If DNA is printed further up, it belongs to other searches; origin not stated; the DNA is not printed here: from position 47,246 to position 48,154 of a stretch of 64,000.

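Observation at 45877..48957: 3-kb AT-rich insertion bounded by 36-38-bp direct repeats encoding DUF3800 plus two DUF4145 (HEPN-like) proteins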

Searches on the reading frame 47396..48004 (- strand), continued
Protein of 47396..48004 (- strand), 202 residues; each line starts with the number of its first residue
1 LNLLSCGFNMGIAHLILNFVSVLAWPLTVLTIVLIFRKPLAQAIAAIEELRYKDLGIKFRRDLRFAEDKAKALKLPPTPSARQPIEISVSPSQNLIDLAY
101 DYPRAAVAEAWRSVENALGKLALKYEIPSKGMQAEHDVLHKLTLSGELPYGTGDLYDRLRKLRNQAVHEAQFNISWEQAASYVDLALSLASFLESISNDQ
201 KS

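Call 96: find_related_loci(query=A1, collection=viral_contigs, flank=5000)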
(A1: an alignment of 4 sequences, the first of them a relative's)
Query A1 (193 aa) in viral_contigs; peptide patterns used: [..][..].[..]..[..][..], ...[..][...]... (x = any residue, [..] = any of these).
69 stretches matched a pattern, but none encodes a relative of the query by tblastn (E <= 1e-3).

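Call 101: search_protein_families(library=pfam, proteins=[P0063, P0084, P0085, P0148, P0162, P0165, P0145], max_evalue=0.01)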
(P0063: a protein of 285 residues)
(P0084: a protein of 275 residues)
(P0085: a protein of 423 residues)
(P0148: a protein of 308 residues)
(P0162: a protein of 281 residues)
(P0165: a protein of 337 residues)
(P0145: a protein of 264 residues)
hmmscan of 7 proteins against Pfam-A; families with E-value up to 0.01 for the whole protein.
P0063 (285 aa): 1 family
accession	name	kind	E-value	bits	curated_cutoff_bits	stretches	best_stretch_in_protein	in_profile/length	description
PF13643.11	DUF4145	-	0.0045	17.5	23.1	0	219-267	38-85/88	Domain of unknown function (DUF4145)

P0084 (275 aa): 4 families
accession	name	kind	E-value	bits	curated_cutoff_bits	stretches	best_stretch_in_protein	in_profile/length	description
PF18735.6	HEPN_RiboL-PSP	-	1.8e-05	25.1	28.4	1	194-273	113-187/191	RiboL-PSP-HEPN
PF15112.11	DUF4559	-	0.00015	21.8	27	1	218-272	131-185/305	Domain of unknown function (DUF4559)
PF18730.6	HEPN_Cthe2314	-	0.001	19.5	27.1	0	213-256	95-132/174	Cthe_2314-like HEPN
PF18731.6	HEPN_Swt1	-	0.0048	17.6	27.5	0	224-271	69-114/115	Swt1-like HEPN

P0085 (423 aa): 1 family
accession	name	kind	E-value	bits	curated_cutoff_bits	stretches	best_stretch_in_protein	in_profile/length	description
PF18735.6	HEPN_RiboL-PSP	-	0.0013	19.1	28.4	1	250-297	143-186/191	RiboL-PSP-HEPN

P0148 (308 aa): 1 family
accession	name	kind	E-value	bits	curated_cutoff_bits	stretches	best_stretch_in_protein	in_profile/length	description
PF18735.6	HEPN_RiboL-PSP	-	0.00053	20.4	28.4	1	229-304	108-188/191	RiboL-PSP-HEPN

P0162 (281 aa): 1 family
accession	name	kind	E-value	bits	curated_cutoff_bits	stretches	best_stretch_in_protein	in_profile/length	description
PF01934.22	HepT-like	-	0.0043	17.2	23.5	1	199-270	40-115/120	Ribonuclease HepT-like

P0165 (337 aa): 0 families

P0145 (264 aa): 1 family
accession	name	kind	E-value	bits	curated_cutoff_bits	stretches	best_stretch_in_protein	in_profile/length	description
PF13643.11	DUF4145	-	0.0069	16.9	23.1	0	129-163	42-77/88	Domain of unknown function (DUF4145)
